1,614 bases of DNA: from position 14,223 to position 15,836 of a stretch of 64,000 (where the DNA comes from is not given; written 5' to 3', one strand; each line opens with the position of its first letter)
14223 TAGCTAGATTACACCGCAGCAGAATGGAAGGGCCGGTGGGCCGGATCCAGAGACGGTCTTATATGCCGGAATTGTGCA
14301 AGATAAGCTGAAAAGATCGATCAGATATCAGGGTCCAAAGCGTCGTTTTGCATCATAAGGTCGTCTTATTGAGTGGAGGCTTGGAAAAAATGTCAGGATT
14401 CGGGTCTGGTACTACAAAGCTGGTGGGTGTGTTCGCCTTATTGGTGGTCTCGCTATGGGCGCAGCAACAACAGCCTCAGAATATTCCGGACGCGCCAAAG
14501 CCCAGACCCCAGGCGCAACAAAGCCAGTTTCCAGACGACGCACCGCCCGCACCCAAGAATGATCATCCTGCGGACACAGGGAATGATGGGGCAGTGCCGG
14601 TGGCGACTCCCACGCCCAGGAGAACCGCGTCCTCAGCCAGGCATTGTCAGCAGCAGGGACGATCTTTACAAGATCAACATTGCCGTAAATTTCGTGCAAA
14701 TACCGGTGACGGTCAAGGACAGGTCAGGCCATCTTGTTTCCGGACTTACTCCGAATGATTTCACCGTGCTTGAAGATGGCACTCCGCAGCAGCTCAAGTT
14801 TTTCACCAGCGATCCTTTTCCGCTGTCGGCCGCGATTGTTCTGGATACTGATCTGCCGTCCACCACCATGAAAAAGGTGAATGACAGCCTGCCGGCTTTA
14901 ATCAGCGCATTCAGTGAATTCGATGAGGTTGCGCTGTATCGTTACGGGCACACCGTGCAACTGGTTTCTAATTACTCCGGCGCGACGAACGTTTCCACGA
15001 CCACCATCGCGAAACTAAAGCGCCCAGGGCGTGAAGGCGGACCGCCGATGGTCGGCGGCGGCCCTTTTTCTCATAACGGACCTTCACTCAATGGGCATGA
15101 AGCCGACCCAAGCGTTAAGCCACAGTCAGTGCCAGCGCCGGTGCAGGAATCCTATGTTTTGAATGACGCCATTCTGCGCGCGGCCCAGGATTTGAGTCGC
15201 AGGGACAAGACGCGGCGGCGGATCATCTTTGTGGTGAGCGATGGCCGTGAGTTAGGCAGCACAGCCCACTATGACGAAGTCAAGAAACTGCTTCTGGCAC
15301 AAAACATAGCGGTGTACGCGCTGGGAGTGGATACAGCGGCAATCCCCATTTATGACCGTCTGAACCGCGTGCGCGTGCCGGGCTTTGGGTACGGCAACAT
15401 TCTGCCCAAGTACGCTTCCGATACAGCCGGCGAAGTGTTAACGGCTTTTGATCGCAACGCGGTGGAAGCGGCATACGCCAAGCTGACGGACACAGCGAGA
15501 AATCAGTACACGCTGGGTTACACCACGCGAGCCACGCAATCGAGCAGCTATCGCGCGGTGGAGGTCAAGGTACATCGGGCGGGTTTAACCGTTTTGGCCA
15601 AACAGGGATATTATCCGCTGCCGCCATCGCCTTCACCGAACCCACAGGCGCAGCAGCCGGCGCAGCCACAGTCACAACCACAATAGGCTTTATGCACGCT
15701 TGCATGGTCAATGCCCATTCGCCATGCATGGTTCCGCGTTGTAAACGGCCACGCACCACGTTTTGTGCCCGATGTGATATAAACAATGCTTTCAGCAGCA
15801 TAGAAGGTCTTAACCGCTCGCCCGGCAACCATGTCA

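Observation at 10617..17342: Orphan MglA-type GTPase embedded in an array of five secreted VWA/MIDAS paralogs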

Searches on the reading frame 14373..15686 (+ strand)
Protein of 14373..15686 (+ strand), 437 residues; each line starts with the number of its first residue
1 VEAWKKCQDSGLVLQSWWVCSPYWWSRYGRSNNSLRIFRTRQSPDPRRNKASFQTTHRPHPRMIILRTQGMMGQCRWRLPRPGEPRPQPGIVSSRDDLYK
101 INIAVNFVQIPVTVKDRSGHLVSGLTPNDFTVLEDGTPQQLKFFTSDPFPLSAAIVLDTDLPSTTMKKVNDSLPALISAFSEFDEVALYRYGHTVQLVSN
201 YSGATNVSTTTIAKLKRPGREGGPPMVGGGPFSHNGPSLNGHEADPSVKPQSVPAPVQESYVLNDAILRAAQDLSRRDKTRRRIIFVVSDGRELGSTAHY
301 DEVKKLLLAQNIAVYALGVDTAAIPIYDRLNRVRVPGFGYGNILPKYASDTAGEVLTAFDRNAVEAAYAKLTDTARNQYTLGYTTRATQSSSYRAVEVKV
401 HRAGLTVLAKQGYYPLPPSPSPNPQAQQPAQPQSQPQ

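Call 3: search_protein_families(library=ncbifam, proteins=[window:14373-15686:+], max_evalue=0.01)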
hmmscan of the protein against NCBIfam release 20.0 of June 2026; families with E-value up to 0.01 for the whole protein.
window:14373-15686:+ (437 aa): 1 family
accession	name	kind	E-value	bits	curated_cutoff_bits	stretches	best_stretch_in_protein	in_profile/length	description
TIGR03436.1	acidobact_VWFA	subfamily_domain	1.8e-41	142.7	81.25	1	101-414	3-322/324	VWA domain-containing protein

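Call 4: search_protein_families(library=pfam, proteins=[window:14373-15686:+], max_evalue=0.01)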
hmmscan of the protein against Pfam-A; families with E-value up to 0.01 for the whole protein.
window:14373-15686:+ (437 aa): 1 family
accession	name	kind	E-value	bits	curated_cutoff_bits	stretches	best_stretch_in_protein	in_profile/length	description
PF13519.12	VWA_2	-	0.0073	17.4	27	0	263-291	78-106/107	von Willebrand factor type A domain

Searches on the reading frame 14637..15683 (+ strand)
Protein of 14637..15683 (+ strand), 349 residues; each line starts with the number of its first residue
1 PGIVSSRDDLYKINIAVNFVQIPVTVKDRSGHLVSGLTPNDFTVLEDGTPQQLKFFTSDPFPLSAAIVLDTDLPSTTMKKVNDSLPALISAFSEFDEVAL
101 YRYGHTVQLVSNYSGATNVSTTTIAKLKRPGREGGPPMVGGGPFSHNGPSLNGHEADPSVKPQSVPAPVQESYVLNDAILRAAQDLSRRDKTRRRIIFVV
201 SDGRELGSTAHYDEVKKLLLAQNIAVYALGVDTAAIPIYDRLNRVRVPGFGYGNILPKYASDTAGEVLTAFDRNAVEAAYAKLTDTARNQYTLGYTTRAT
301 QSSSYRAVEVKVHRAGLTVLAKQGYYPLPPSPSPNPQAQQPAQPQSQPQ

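Call 28: find_homologous_proteins(query=window:14637-15683:+, max_evalue=0.00001)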
Query window:14637-15683:+ (349 aa): 5700 proteins with E <= 0.00001 among 8000 candidates; the best 120 are listed.
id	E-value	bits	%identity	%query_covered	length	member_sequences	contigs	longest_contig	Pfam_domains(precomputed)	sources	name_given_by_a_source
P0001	3.6e-224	761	99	100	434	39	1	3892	-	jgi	jgi:VWFA-related protein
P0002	4.8e-202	689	90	98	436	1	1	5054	-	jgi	jgi:VWFA-related protein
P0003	6.7e-202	688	91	94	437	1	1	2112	-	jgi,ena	-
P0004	3.3e-201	686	91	95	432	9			-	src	-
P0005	3.9e-201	686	91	94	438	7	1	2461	-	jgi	jgi:VWFA-related protein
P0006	2.2e-197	673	91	94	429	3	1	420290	-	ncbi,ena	-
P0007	2.4e-195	667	86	99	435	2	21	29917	-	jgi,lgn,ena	jgi:VWFA-related protein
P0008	7.6e-195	665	89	94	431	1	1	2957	-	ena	-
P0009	1.7e-192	657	85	93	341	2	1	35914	-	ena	-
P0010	5.0e-178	610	77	100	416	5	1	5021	-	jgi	-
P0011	9.3e-177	606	78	97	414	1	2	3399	-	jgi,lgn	-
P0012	1.7e-176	605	77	100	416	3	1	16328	-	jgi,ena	-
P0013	2.2e-176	604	77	97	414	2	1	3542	-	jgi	jgi:VWFA-related protein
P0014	3.6e-176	604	77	97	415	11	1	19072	-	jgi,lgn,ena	-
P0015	7.2e-176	603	77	97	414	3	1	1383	-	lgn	-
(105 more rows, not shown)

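Call 38: predict_structure(alignment_id=A1)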
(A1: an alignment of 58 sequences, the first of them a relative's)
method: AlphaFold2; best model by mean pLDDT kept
length: 434 residues; sequences in the alignment: 58
mean_pLDDT: 76.1   pTM: 0.67
mean pLDDT of the five models: 76.1, 75.4, 72.9, 72.1, 71.0
residues with pLDDT >= 90: 195; 70-90: 69; 50-70: 90; < 50: 80
segments of 3 or more residues with pLDDT < 50: 1-8, 28-48, 60-79, 81-86, 223-241, 321-325
pLDDT, mean of each block of 10 residues (from residue 1): 44 62 57 43 47 56 41 45 49 68 91 95 97 96 95 92 92 92 93 89 81 78 45 45 55 67 97 94 92 92 96 80 51 71 94 91 94 95 83 96 95 78 65 62
secondary structure, 60 per line:
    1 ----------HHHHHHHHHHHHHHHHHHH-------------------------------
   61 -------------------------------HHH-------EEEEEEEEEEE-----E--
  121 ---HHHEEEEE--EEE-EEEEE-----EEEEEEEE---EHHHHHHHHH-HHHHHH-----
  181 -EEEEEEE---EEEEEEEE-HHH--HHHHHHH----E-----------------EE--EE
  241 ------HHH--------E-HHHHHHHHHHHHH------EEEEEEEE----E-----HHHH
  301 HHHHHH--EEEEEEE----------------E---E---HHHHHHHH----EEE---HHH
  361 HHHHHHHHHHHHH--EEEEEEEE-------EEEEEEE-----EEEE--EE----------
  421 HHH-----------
elements in order: H11-29 E102-112 E127-131 E134-136 E138-142 E148-155 H160-168 H170-175 E182-188 E192-199 H206-212 H260-272 E279-286 H297-306 E309-315 H340-347 E352-354 H358-373 E376-383 E391-397 E403-406

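Call 41: fold_search(model_id=the predicted structure, library=pdb)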
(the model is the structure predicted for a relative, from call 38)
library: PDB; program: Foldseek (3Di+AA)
matches with E <= 10: 953; with E <= 0.001: 208
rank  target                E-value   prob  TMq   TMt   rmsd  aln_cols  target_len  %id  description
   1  6fpy_B                3.1e-09  1.00  0.32  0.24  12.1       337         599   13  Inter-alpha-inhibitor heavy chain 1, wild type (released 2019-02-27)
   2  8s05_A                3.1e-09  1.00  0.33  0.37  12.8       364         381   11  ArnAB complex an archaeal ortholog of the Sec23/24 core motif (released 2025-10-29)
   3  6fpz_A                3.3e-09  1.00  0.33  0.25  12.0       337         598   12  Inter-alpha-inhibitor heavy chain 1, D298A (released 2019-02-27)
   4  8s05_B                4.2e-09  1.00  0.33  0.37  12.7       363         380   12  ArnAB complex an archaeal ortholog of the Sec23/24 core motif (released 2025-10-29)
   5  6fpy_A                6.4e-09  1.00  0.33  0.25  12.0       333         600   12  Inter-alpha-inhibitor heavy chain 1, wild type (released 2019-02-27)
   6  8bsh_A                2.0e-08  1.00  0.32  0.19  19.0       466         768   13  COPII inner coat (released 2023-01-18)
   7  9e5c_4s               2.9e-08  1.00  0.33  0.19  13.7       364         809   13  Cryo-EM structure of 96 nm repeat of microtubule doublet from T. brucei flagellum (released 2025-03-12)
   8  3ibs_A                3.7e-08  1.00  0.34  0.66   7.8       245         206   14  Crystal structure of conserved hypothetical protein BatB from Bacteroides thetaiotaomicron (released 2009-08-25)
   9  1m2v_A                6.1e-08  1.00  0.31  0.20  17.0       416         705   13  Crystal Structure of the yeast Sec23/24 heterodimer (released 2002-09-20)
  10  7p2d_A                6.9e-08  1.00  0.34  0.21   5.8       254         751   12  Structure of alphaMbeta2/Cd11bCD18 headpiece in complex with a nanobody (released 2022-05-04)
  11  4fx5                  7.7e-08  1.00  0.34  0.34  13.2       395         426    9  von Willebrand factor type A from Catenulispora acidiphila (released 2012-07-18)
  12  3q3g_E                1.1e-07  1.00  0.32  0.67   4.8       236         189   12  Crystal Structure of A-domain in complex with antibody (released 2011-11-30)
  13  9pd4_E                1.1e-07  1.00  0.35  0.44   6.7       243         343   11  NER dual incision complex - DuIM (released 2026-02-18)
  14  6ro4_D                1.3e-07  1.00  0.33  0.50   5.8       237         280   10  Structure of the core TFIIH-XPA-DNA complex (released 2019-07-03)
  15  2qtv_A                1.3e-07  1.00  0.33  0.21  13.6       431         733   12  Structure of Sec23-Sar1 complexed with the active fragment of Sec31 (released 2008-01-15)
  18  5a8j                  1.6e-07  1.00  0.32  0.37  12.9       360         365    9  Crystal structure of the ArnB paralog VWA2 from Sulfolobus acidocaldarius (released 2016-06-22)
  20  1m2v_B                2.2e-07  1.00  0.29  0.18  12.3       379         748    9  Crystal Structure of the yeast Sec23/24 heterodimer (released 2002-09-20)
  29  9ya0_GB               5.1e-07  1.00  0.33  0.20  13.3       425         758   10  Cryo-EM structure of pre-conoid ring 2 (PCR P2 ring)from Toxoplasma gondii (released 2025-11-19)
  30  9ya0_GF               5.4e-07  1.00  0.30  0.18  21.4       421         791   12  Cryo-EM structure of pre-conoid ring 2 (PCR P2 ring)from Toxoplasma gondii (released 2025-11-19)
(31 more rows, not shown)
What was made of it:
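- On VWA domain with a functional MIDAS: The VWA fold is still predicted (calls 38, 41).
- Foldseek hits to ArnAB (8s05), ArnB paralog (5a8j) and Sec23/24 (1m2v, 8bsh), E 3e-9 to 2e-7 (call 41).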

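Call 48: find_related_loci(query=A2, collection=metagenome_contigs, flank=4000)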
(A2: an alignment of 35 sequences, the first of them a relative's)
Query A2 (434 aa) in metagenome_contigs; peptide patterns used: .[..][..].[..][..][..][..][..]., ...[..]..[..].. (x = any residue, [..] = any of these).
600 stretches matched a pattern (row limit reached: there are more); 557 encode a relative of the query (tblastn E <= 1e-3); the best 80 are kept; 80 distinct loci.
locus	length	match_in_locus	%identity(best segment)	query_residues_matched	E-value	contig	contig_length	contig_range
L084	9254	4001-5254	89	1-418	0e+0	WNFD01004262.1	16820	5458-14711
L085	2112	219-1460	87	1-413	0e+0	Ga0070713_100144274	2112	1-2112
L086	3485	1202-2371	74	33-425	0e+0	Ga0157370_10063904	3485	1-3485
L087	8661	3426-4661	63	4-421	1e-170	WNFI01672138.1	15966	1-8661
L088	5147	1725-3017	61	2-422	2e-163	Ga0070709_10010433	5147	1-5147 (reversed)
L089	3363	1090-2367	62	2-415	2e-165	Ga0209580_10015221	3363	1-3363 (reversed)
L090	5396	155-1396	60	10-417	3e-156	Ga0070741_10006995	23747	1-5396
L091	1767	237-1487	58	10-418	2e-166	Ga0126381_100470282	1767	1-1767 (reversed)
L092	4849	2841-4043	60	2-413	2e-153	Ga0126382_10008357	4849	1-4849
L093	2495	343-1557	57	13-419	3e-158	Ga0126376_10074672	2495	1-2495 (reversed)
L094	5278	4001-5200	59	2-413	4e-149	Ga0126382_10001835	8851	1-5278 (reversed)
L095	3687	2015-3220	57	4-414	6e-153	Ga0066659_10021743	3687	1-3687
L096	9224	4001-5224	56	7-418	3e-147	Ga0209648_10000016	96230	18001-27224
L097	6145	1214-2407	59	10-411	2e-147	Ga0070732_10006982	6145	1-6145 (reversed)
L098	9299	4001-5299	57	2-429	1e-146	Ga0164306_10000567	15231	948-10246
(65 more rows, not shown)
